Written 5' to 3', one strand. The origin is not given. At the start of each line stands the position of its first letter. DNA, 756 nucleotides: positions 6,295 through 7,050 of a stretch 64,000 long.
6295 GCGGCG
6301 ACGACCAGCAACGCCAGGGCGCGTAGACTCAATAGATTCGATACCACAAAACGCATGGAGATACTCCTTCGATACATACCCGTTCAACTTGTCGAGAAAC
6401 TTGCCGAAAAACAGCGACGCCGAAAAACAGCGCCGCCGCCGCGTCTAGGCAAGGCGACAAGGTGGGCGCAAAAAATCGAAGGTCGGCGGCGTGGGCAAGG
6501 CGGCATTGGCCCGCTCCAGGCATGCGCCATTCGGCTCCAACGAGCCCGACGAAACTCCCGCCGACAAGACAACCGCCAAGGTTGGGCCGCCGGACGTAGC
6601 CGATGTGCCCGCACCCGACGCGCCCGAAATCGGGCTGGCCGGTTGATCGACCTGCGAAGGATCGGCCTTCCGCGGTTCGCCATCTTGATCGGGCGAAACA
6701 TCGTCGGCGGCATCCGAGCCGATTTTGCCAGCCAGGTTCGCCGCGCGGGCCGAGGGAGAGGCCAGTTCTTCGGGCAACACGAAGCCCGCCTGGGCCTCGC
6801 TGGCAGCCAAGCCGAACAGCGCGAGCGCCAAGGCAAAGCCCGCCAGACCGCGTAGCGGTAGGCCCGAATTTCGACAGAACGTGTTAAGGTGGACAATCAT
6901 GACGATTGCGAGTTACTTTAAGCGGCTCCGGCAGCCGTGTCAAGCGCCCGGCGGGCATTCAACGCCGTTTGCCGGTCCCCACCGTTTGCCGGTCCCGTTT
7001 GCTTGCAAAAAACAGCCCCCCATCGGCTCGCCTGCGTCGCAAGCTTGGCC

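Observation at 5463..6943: Unassigned family of small secreted Ser/Gly-rich proteins with a conserved F-x-x-L-R-P-P tail, paired with PEP-CTERM cargo (pair 1)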

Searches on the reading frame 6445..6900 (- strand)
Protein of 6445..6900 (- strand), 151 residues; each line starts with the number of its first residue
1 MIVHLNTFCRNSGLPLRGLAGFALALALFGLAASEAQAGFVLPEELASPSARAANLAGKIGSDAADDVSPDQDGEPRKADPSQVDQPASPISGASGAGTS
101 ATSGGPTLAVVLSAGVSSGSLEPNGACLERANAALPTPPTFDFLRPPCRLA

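Call 5: search_protein_families(library=ncbifam, proteins=[window:6445-6900:-], max_evalue=1)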
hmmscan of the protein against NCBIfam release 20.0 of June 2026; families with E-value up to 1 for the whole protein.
window:6445-6900:- (151 aa): 0 families

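Call 6: search_protein_families(library=pfam, proteins=[window:6445-6900:-], max_evalue=1)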
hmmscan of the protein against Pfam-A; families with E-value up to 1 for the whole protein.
window:6445-6900:- (151 aa): 1 family
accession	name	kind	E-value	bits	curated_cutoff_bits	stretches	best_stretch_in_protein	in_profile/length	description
PF17505.7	DUF5437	-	0.2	12.2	27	1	28-58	7-36/60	Family of unknown function (DUF5437)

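Call 10: find_homologous_proteins(query=window:6445-6900:-, max_evalue=10)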
Query window:6445-6900:- (151 aa): 8 proteins with E <= 10 among 457 candidates.
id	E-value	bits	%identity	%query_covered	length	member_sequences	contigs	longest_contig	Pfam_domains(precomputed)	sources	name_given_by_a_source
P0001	1.4e-88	313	100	100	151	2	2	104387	-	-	-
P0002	1.0e-45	174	64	99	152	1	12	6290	-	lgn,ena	-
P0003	1.4e-45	173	66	100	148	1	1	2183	-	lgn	-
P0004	4.2e-45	172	66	100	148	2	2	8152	-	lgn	-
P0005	2.9e-44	169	64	100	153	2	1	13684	-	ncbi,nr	ncbi:MAG TPA: hypothetical protein VJ783_25930 [Pirellulales bacterium]|nr:hypothetical protein [Pir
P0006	1.3e-43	167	63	100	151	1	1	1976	-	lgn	-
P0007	6.8e-43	165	62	100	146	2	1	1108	-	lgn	-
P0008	2.8e-41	159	62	100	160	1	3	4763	-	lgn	-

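Call 12: find_encoding_contigs(protein=P0005, flank=8000, max_places=4)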
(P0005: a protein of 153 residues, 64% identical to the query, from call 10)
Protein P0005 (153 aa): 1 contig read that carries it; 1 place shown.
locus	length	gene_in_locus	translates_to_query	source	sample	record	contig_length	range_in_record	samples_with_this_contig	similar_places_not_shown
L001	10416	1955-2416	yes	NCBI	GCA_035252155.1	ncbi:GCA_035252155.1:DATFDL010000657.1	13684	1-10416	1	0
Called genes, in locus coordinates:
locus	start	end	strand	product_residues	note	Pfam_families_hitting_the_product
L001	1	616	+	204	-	PF08242:Methyltransf_12 (weak), PF13489:Methyltransf_23 (weak)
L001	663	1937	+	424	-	PF00535:Glycos_transf_2, PF13641:Glyco_tranf_2_3, PF13632:Glyco_trans_2_3 (weak)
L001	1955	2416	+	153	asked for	-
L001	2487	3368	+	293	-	-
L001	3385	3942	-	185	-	PF02357:NusG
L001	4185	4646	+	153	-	-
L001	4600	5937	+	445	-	PF03446:NAD_binding_2 (weak), PF03721:UDPG_MGDP_dh_N, PF00984:UDPG_MGDP_dh, PF03720:UDPG_MGDP_dh_C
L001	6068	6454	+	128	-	-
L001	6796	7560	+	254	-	-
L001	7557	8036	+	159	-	-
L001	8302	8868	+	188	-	PF02357:NusG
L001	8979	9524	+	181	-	PF08308:PEGA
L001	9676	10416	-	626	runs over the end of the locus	PF00512:HisKA, PF02518:HATPase_c, PF00072:Response_reg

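Call 34: search_protein_representatives(alignment_id=A5)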
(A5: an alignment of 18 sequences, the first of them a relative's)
Query: 18 sequences, 148 profile positions. Proteins with E-value up to 0.001 (for the whole library): 79; up to 1e-10: 7; up to 1e-30: 4. The best 79 are listed.
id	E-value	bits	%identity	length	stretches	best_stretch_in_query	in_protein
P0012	4.5e-48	179.2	-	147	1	1-148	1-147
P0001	1.0e-43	165.1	-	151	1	1-148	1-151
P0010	1.8e-38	148.1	-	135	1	7-145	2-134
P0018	3.8e-33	130.8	-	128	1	13-145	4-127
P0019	2.1e-23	99.2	-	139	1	16-145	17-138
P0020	1.0e-15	74.2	-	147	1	12-145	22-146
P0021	3.0e-11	59.8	-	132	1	24-146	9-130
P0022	4.9e-10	55.8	-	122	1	20-145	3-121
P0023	9.2e-10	54.9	-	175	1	8-145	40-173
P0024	1.0e-09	54.8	-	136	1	11-145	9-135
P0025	1.1e-09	54.7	-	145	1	6-145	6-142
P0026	1.5e-09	54.2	-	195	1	13-145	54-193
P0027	2.9e-09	53.3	-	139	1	15-145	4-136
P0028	7.7e-09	51.9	-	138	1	11-146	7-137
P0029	9.3e-09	51.7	-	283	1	10-146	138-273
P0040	2.1e-06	44.0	-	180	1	6-147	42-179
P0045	5.5e-06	42.7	-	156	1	16-146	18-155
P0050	1.1e-05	41.6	-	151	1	12-145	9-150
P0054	2.2e-05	40.7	-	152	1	9-146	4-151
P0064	9.4e-05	38.7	-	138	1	14-145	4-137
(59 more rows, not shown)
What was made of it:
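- All but one spurious hit are 115-283 aa and are matched through to their C-terminus (call 34). About 78 protein clusters share the motif (call 34).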

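Call 39: search_protein_families(library=pfam, alignment_id=A6, max_evalue=0.01)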
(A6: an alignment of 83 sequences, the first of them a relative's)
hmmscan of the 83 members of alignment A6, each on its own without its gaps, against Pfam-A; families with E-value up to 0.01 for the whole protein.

A. member 1, P0054 (152 aa): 0 families

B. families by the number of members that match (of 83 scanned): 1 family
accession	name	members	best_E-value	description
PF05642.16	Sporozoite_P67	1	0.0051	Sporozoite P67 surface antigen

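Call 41: search_protein_families(library=ncbifam, alignment_id=A6, max_evalue=0.01)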
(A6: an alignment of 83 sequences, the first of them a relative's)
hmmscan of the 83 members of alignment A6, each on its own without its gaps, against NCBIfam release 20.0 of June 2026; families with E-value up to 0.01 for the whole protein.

A. member 1, P0054 (152 aa): 0 families

B. families by the number of members that match (of 83 scanned): 1 family
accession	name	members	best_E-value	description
NF008764.0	PRK11798.1-4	1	0.0049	ClpXP protease specificity-enhancing factor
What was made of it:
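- On Any curated protein family (Pfam-A, NCBIfam), applied to the LRPP-tail family: There were no family-wide hits, only 1 stray hit per library at E about 0.005 (calls 39, 41).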

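Call 42: find_related_loci(query=A7, collection=genome_contigs, flank=10000)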
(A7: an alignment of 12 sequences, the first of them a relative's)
Query A7 (152 aa) in genome_contigs; peptide patterns used: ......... (x = any residue, [..] = any of these).
55 stretches matched a pattern; 4 encode a relative of the query (tblastn E <= 1e-3); 4 distinct loci.
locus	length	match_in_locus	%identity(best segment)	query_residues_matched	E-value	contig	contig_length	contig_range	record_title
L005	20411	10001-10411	44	14-149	2e-22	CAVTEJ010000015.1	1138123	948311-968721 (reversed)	MAG: uncultured Planctomycetota bacterium isolate MFD00822.bin.2.173 genome assembly, contig: contig_35074, whole genome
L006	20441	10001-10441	40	11-150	4e-16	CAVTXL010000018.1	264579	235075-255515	MAG: uncultured Planctomycetota bacterium isolate MFD04944.bin.2.39 genome assembly, contig: contig_76894, whole genome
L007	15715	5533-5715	39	89-152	5e-7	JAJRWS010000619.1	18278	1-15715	MAG: Planctomycetota bacterium isolate Dive96_bin2.49 k141_4658190, whole genome shotgun sequence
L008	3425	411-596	40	89-151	9e-6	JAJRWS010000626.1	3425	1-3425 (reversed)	MAG: Planctomycetota bacterium isolate Dive96_bin2.49 k141_4736990, whole genome shotgun sequence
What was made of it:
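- Tried and rejected: With one subfamily, find_related_loci confirmed only 4 of 55 pattern matches, because the tblastn confirmation uses a single sequence (call 42).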

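Call 46: search_protein_families(library=ncbifam, proteins=[L001:2487-3368:+, L001:6796-7560:+, L005:10439-11440:+, L005:16996-17985:+, L006:11056-11679:+, L007:591-1184:-, L007:3709-4959:+, L008:912-1337:+], max_evalue=0.01)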
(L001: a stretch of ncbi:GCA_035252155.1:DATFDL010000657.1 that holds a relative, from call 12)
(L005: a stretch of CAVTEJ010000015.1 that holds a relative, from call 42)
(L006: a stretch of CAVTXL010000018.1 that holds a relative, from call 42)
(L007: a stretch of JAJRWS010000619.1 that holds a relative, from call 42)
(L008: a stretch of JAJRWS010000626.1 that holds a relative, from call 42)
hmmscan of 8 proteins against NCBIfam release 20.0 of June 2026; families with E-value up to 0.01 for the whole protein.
L001:2487-3368:+ (293 aa): 4 families
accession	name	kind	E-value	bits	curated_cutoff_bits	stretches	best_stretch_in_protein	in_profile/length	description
NF038129.1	PEP_NF038129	equivalog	1.7e-05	24.8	65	1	205-284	117-194/194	NF038129 family PEP-CTERM protein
NF033947.0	PEP-cistern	hypoth_equivalog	7.7e-05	22.5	60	1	199-283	115-195/195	cistern family PEP-CTERM protein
TIGR02595.1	PEP_CTERM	domain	0.003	18.3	16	1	261-286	1-24/24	PEP-CTERM sorting domain-containing protein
NF038120.1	PEP_CTERM_QFxxD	subfamily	0.0056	16.6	80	0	255-285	186-215/215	NF038120 family PEP-CTERM protein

L001:6796-7560:+ (254 aa): 7 families
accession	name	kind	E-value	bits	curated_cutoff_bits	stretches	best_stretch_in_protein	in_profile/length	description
NF033554.9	floc_PepA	equivalog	1.1e-06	28.6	80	1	54-250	99-260/261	flocculation-associated PEP-CTERM protein PepA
NF038129.1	PEP_NF038129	equivalog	8.5e-05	22.5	65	1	218-248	162-192/194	NF038129 family PEP-CTERM protein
NF038120.1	PEP_CTERM_QFxxD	subfamily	0.00017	21.6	80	1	223-248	188-214/215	NF038120 family PEP-CTERM protein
NF038125.1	PEP_CTERM_THxN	subfamily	0.0029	17.2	85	1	218-248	212-244/246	THxN family PEP-CTERM protein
NF041538.1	PEP_EDSA_1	subfamily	0.0055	16.4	100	1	222-248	283-305/307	EDSAP-1 family PEP-CTERM protein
NF038126.1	PEP_CTERM_FxDxF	subfamily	0.0059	16.9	50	0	157-248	72-165/165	FxDxF family PEP-CTERM protein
NF038119.1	PEP_CTERM_MHFG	equivalog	0.0066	16.8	100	1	196-250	201-259/260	MHFG family PEP-CTERM protein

L005:10439-11440:+ (333 aa): 0 families

L005:16996-17985:+ (329 aa): 9 families
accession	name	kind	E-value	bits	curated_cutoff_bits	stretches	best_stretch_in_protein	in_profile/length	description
NF038120.1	PEP_CTERM_QFxxD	subfamily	5.4e-05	23.2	80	1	289-319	185-215/215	NF038120 family PEP-CTERM protein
TIGR02595.1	PEP_CTERM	domain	0.00013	22.5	16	1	297-319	1-23/24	PEP-CTERM sorting domain-containing protein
NF033554.9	floc_PepA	equivalog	0.00018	21.4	80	1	53-319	14-259/261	flocculation-associated PEP-CTERM protein PepA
NF038129.1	PEP_NF038129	equivalog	0.00033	20.5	65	1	283-319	156-193/194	NF038129 family PEP-CTERM protein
NF038125.1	PEP_CTERM_THxN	subfamily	0.00046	19.9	85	1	261-319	186-245/246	THxN family PEP-CTERM protein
NF038124.1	PEP_CTERM_TLD_A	exception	0.00082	19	100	1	281-319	195-235/235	PEP_CTERM-anchored TLD domain-containing protein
NF038118.1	PEP_CTERM_CCXG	equivalog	0.0016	18.1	90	1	281-319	160-198/199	CCXG family PEP-CTERM protein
NF038126.1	PEP_CTERM_FxDxF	subfamily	0.0029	17.9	50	1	274-318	125-165/165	FxDxF family PEP-CTERM protein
NF041927.1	Xrt_dep_XDP1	equivalog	0.0042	17.1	125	1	295-319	217-241/242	exosortase-dependent surface protein XDP1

L006:11056-11679:+ (207 aa): 0 families

L007:591-1184:- (197 aa): 3 families
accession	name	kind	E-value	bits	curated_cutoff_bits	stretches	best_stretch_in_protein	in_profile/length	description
TIGR04362.1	choice_anch_C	subfamily_domain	4.5e-12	46.5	120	1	36-167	25-156/157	choice-of-anchor C family protein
NF038129.1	PEP_NF038129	equivalog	0.0019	18.1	65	1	108-194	111-193/194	NF038129 family PEP-CTERM protein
NF038121.1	PEP_CTERM_LEVG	equivalog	0.0031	16.8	100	0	153-195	213-255/258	LEVG family PEP-CTERM protein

L007:3709-4959:+ (416 aa): 0 families

L008:912-1337:+ (141 aa): 3 families
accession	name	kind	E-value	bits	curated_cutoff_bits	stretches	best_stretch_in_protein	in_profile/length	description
NF038126.1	PEP_CTERM_FxDxF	subfamily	0.0023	18.2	50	1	80-139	109-165/165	FxDxF family PEP-CTERM protein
NF038129.1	PEP_NF038129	equivalog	0.0049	16.7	65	1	109-141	167-194/194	NF038129 family PEP-CTERM protein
NF038119.1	PEP_CTERM_MHFG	equivalog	0.0074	16.6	100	1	103-140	222-260/260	MHFG family PEP-CTERM protein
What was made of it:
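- On PEP-CTERM sorting domain, applied to the partner gene 5463-6377(-): The pass is marginal, but the ortholog in L001 also passes TIGR02595 at 18.3 bits (call 46).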

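Call 58: predict_structure(alignment_id=A8)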
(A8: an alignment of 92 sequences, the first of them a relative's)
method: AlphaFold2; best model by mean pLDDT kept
length: 151 residues; sequences in the alignment: 92
mean_pLDDT: 63.0   pTM: 0.25
mean pLDDT of the five models: 63.0, 62.8, 62.6, 62.4, 59.8
residues with pLDDT >= 90: 2; 70-90: 40; 50-70: 104; < 50: 5
segments of 3 or more residues with pLDDT < 50: none
pLDDT, mean of each block of 10 residues (from residue 1): 52 70 88 72 67 56 54 56 59 58 57 57 58 68 73 61
secondary structure, 60 per line:
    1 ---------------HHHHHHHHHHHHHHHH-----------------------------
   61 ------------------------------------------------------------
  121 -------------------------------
elements in order: H16-31
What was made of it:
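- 6787..6900 (-): Sec-type signal peptide of S1 (aa 1-38), with predicted cleavage ..EAQA|GFVLP. The only helix in the AlphaFold model is aa 16-31 (call 58).
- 6535..6636 (-): S/G/T/A-rich disordered core of S1 (aa 89-122). No secondary structure and pLDDT about 57 (call 58).
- On Intrinsically disordered protein: AlphaFold2 with the family alignment gives no secondary structure outside the signal peptide, and pLDDT is 54-73 (call 58).
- AlphaFold2 with a 92-sequence alignment gives only the signal-peptide helix, with mean pLDDT 63 (call 58).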
